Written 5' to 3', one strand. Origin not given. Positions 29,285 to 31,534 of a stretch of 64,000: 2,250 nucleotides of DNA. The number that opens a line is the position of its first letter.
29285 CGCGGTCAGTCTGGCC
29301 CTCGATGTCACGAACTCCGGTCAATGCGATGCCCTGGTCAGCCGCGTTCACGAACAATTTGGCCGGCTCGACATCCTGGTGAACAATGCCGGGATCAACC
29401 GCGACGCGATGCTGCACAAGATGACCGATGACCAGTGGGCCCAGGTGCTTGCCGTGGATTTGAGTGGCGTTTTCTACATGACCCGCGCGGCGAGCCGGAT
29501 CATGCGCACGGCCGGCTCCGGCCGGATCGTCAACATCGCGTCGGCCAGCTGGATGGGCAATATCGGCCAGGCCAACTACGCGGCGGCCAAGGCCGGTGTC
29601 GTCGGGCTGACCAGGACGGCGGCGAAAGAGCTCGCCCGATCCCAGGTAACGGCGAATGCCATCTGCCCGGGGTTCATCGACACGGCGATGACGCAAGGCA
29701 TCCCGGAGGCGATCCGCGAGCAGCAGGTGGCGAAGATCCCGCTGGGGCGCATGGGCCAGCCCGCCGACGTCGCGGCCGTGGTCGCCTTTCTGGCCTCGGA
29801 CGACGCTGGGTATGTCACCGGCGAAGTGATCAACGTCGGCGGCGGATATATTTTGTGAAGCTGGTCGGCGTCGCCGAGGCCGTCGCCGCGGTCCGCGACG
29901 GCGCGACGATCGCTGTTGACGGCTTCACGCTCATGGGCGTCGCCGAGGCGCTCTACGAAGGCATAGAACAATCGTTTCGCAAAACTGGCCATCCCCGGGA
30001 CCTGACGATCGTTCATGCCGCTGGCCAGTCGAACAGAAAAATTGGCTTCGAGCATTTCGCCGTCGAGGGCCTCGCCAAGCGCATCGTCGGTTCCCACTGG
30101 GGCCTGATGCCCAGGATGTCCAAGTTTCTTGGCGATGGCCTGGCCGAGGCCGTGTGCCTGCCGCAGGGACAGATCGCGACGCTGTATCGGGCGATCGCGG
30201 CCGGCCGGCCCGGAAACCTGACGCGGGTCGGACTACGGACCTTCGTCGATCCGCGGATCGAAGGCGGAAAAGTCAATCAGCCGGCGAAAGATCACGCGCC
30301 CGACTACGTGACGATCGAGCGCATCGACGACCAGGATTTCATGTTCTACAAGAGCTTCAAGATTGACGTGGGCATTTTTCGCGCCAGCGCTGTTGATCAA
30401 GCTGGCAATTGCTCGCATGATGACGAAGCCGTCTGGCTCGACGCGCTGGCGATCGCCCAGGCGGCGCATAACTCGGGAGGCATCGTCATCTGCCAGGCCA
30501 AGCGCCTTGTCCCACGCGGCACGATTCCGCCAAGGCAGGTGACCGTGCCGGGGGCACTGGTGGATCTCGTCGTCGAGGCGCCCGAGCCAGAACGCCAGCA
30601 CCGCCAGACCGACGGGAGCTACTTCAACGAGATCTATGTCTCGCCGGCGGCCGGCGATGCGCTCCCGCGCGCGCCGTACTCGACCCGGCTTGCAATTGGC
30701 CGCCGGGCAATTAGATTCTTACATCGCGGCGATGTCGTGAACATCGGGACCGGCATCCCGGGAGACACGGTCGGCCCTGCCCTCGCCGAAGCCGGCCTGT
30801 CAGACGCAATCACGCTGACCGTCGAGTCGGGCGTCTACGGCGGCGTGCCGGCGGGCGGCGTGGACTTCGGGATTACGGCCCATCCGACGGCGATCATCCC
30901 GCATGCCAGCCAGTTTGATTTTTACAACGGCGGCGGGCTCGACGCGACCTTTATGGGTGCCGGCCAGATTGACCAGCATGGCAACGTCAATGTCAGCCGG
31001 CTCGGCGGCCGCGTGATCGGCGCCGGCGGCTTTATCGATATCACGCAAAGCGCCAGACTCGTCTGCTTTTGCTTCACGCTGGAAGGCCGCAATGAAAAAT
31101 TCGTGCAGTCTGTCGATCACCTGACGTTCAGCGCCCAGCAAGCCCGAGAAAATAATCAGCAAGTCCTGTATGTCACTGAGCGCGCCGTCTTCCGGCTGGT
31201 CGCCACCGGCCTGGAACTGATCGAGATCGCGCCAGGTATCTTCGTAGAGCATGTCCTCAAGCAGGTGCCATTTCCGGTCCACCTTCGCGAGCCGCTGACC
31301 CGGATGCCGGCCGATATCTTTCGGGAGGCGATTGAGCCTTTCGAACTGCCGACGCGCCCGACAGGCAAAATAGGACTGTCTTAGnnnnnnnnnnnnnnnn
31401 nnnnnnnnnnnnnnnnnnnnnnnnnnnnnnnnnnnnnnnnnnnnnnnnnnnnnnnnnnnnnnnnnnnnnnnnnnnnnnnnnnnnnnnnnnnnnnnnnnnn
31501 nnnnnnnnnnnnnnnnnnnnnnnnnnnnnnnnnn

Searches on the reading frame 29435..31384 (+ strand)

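Call 50: search_protein_families(library=pfam, proteins=[window:29435-31384:+], max_evalue=0.00001)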
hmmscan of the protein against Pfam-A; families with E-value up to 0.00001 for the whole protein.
window:29435-31384:+ (649 aa): 1 family
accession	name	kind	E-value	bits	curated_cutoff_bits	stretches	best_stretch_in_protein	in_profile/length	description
PF01144.29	CoA_trans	-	8.4e-36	123.8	23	2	146-382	4-217/217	Coenzyme A transferase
